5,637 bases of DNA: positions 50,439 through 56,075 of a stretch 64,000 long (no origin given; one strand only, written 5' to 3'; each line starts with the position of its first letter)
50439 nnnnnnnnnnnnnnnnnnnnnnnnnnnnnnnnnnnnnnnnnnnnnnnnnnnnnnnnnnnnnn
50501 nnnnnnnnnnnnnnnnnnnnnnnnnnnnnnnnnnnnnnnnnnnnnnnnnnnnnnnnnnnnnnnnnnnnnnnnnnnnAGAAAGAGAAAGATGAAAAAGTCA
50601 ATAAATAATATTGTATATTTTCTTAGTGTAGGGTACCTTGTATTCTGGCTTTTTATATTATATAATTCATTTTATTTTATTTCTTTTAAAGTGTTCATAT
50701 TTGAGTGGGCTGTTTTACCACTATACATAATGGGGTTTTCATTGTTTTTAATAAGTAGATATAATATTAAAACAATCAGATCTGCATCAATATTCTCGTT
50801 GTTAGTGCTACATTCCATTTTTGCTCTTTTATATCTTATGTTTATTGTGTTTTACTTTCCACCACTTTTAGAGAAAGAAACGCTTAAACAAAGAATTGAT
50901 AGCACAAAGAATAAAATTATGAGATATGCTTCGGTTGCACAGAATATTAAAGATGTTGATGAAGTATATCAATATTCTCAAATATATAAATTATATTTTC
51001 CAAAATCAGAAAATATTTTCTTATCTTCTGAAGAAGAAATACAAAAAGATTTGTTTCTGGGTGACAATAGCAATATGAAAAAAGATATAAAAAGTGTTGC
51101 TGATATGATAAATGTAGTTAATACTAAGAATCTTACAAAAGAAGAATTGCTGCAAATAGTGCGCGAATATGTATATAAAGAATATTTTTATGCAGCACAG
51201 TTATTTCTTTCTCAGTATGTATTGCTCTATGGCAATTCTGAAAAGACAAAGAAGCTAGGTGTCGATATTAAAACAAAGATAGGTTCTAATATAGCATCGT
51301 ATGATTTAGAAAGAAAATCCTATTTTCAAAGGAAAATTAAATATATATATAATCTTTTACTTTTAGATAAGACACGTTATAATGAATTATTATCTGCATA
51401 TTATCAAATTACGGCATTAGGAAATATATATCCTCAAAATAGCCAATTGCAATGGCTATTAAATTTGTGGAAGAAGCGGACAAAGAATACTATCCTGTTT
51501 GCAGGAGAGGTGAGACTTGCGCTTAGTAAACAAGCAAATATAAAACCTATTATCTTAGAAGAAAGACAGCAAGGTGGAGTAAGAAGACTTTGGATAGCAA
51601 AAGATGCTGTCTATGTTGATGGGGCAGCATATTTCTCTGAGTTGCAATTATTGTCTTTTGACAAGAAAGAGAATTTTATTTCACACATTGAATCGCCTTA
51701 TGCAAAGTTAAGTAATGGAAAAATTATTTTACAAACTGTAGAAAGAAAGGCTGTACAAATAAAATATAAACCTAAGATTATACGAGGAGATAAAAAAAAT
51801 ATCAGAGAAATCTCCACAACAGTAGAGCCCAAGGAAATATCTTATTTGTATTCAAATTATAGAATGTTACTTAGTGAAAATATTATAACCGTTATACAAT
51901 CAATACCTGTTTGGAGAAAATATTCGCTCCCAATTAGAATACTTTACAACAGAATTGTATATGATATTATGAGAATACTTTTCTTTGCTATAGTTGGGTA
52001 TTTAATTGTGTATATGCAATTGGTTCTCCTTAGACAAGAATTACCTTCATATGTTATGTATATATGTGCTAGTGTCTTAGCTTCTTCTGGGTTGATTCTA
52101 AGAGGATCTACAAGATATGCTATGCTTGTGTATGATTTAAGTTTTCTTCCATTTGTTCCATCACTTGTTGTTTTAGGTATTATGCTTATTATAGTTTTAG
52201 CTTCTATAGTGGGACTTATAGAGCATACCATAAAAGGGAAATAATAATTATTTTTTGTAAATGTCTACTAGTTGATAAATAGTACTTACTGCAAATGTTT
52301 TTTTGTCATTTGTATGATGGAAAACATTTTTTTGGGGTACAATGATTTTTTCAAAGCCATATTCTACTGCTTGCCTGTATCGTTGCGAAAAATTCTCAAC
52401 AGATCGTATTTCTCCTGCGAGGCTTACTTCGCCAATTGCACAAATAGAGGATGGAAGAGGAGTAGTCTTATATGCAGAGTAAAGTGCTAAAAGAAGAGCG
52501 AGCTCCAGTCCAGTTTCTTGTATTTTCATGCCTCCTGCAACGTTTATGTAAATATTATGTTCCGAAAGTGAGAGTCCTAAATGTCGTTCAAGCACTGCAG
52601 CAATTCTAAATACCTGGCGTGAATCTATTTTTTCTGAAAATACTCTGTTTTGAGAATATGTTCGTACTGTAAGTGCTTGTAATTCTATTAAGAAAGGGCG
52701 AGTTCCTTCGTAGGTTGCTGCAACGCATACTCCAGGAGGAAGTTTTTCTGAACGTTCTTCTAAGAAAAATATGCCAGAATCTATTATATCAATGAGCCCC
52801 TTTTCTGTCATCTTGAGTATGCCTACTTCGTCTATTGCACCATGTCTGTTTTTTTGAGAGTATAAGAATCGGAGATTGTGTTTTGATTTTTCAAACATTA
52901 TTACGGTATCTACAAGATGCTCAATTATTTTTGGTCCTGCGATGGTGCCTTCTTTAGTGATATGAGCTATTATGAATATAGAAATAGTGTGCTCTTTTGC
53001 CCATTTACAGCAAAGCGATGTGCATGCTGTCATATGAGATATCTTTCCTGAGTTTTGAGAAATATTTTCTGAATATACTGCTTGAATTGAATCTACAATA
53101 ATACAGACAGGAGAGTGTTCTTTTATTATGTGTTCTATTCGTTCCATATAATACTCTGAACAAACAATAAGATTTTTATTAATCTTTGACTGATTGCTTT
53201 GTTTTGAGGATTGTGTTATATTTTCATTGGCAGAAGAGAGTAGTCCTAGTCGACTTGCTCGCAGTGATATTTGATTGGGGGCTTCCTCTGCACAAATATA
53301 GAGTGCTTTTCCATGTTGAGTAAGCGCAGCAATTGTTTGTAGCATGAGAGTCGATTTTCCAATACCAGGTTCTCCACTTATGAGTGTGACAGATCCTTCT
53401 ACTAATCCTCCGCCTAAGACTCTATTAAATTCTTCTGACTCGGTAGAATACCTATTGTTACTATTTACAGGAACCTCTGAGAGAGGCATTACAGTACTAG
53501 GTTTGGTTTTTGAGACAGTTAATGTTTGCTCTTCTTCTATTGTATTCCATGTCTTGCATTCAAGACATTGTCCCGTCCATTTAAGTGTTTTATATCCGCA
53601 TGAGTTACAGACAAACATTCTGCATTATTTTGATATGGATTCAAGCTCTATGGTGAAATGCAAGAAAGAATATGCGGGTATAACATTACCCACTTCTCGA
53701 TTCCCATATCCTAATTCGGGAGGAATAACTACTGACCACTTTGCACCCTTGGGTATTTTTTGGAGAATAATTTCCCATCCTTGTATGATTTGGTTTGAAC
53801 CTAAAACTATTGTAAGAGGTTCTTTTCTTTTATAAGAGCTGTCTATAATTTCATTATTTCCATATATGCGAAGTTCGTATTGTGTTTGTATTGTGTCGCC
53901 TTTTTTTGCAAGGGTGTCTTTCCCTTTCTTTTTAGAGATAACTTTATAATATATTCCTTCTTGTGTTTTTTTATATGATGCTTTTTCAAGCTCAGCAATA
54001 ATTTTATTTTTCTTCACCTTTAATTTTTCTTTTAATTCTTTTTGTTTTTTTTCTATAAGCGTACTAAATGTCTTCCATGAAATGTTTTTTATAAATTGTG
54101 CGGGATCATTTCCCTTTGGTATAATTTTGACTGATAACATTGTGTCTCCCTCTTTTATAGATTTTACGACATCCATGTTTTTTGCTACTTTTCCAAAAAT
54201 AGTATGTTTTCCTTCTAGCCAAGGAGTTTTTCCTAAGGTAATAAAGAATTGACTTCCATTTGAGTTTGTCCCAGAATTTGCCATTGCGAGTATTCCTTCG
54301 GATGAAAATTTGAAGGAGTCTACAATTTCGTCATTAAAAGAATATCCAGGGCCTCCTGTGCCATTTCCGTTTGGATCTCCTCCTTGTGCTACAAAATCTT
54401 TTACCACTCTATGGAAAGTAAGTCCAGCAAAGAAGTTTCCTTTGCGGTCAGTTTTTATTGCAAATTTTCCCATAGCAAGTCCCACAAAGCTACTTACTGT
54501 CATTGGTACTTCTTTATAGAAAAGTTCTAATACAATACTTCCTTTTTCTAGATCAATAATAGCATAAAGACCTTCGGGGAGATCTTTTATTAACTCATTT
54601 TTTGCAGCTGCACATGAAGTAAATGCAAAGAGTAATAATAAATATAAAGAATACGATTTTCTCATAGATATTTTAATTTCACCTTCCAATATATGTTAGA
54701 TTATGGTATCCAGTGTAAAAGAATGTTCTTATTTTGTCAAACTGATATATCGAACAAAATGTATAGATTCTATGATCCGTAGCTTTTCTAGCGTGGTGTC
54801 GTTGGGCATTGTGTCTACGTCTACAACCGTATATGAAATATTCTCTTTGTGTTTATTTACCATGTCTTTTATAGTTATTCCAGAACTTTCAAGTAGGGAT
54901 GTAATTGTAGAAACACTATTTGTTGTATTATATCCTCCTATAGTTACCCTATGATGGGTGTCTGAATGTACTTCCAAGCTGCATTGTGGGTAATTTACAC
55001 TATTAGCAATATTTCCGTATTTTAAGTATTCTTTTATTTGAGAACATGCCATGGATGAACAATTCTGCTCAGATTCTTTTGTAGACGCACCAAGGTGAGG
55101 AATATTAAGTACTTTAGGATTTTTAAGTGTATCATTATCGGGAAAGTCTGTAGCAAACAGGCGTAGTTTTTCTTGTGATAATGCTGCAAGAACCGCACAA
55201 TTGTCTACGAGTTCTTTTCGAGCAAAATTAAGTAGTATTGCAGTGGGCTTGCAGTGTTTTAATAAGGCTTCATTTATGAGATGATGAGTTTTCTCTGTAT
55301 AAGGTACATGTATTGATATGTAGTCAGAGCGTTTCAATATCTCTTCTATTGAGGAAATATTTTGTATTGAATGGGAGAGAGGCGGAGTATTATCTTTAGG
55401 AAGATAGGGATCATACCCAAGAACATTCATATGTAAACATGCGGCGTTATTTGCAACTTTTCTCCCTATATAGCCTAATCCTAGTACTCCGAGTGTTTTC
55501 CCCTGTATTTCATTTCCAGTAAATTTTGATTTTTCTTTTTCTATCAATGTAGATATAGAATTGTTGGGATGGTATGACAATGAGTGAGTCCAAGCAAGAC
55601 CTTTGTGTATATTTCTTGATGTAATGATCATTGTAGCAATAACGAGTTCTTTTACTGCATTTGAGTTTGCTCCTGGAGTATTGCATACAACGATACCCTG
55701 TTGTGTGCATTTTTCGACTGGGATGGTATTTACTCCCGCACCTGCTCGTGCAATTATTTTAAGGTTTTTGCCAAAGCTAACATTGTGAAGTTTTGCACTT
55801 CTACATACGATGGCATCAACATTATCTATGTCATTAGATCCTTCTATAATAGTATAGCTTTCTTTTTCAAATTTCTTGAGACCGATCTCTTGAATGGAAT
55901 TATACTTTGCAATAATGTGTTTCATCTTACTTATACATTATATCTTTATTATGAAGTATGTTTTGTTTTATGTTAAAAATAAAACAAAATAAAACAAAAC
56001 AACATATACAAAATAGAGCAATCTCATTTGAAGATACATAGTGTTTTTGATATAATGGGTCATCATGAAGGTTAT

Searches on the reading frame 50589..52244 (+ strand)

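Call 16: search_protein_families(library=pfam, proteins=[window:50589-52244:+], max_evalue=0.001)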
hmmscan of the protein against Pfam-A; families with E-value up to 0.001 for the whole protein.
window:50589-52244:+ (551 aa): 1 family
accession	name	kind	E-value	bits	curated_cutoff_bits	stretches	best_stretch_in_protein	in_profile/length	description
PF02966.22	DIM1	-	0.00026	21.2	27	0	103-179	42-115/133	Mitosis protein DIM1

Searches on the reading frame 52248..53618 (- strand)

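Call 16: search_protein_families(library=pfam, proteins=[window:52248-53618:-], max_evalue=0.001)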
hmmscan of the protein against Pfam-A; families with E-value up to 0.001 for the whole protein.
window:52248-53618:- (456 aa): 16 families
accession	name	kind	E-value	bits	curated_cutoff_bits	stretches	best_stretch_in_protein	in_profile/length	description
PF06745.19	ATPase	-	4e-17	62.8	26.6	1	59-248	3-193/231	KaiC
PF13481.12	AAA_25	-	3.9e-14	53.2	27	1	55-224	13-194/195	AAA domain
PF13541.12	ChlI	-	7e-11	42.5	27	1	338-431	28-121/121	Subunit ChlI of Mg-chelatase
PF18073.7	Zn_ribbon_LapB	-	3.5e-10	39.8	25.7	1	2-29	1-28/28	Rubredoxin metal binding domain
PF08423.17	Rad51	-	4.4e-07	29.9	22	1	58-223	9-178/244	Rad51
PF13401.12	AAA_22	-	7.6e-06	26.7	27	1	76-183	6-97/130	AAA domain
PF03266.21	NTPase_1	-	9.3e-06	26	23.9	1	79-178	3-104/168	NTPase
PF13191.12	AAA_16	-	1.4e-05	26.1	32.6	1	72-180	24-143/167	AAA ATPase domain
PF24883.2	NPHP3_N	-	4.5e-05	24.1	24.8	1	60-179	8-134/164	Nephrocystin 3, N-terminal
PF01637.24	ATPase_2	-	6.1e-05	23.4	33.2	1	76-186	21-125/225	ATPase domain predominantly from Archaea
PF03796.21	DnaB_C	-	7.9e-05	22.6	27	1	61-222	6-180/255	DnaB-like helicase C terminal domain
PF00154.27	RecA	-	0.00019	21.4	27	0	41-126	17-102/262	recA bacterial DNA recombination protein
PF25199.1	nSTAND_NTPase5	-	0.00022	21.5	34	1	75-117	41-84/145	Novel STAND NTPase 5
PF07088.17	GvpD_P-loop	-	0.00038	20.9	24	0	75-242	10-172/189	GvpD gas vesicle protein, P-loop domain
PF20720.3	nSTAND3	-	0.00076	19.6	27.2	0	76-109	18-51/155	Novel STAND NTPase 3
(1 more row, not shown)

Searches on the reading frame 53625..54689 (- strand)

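Call 16: search_protein_families(library=pfam, proteins=[window:53625-54689:-], max_evalue=0.001)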
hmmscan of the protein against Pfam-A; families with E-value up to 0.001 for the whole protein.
window:53625-54689:- (354 aa): 2 families
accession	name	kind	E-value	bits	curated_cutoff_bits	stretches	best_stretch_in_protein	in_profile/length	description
PF00160.26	Pro_isomerase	-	1.3e-39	136.4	21.7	1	46-184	5-143/159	Cyclophilin type peptidyl-prolyl cis-trans isomerase/CLD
PF00254.34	FKBP_C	-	2.7e-25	88.9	21.1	1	259-349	3-93/94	FKBP-type peptidyl-prolyl cis-trans isomerase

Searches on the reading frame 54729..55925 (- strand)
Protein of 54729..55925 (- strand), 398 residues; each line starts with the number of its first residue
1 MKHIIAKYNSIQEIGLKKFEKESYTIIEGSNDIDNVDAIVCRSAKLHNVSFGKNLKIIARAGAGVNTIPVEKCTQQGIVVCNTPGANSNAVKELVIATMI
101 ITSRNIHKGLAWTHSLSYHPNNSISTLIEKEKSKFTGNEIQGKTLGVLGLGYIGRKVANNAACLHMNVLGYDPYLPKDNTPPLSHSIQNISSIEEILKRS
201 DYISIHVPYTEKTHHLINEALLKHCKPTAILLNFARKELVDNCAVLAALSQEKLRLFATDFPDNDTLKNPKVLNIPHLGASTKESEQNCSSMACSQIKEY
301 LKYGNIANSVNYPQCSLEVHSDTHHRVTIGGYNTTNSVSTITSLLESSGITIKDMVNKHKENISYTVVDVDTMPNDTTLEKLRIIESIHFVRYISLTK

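Call 16: search_protein_families(library=pfam, proteins=[window:54729-55925:-], max_evalue=0.001)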
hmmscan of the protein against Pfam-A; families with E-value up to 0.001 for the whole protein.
window:54729-55925:- (398 aa): 3 families
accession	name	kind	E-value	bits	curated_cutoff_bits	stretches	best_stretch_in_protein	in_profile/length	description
PF02826.25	2-Hacid_dh_C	-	1.1e-39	136.1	25.1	1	97-278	2-177/178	D-isomer specific 2-hydroxyacid dehydrogenase, NAD binding domain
PF00389.36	2-Hacid_dh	-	1.1e-19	70.8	24.6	1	32-311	36-134/134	D-isomer specific 2-hydroxyacid dehydrogenase, catalytic domain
PF03446.21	NAD_binding_2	-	4.4e-07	30.5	21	1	145-256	2-114/161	NAD binding domain of 6-phosphogluconate dehydrogenase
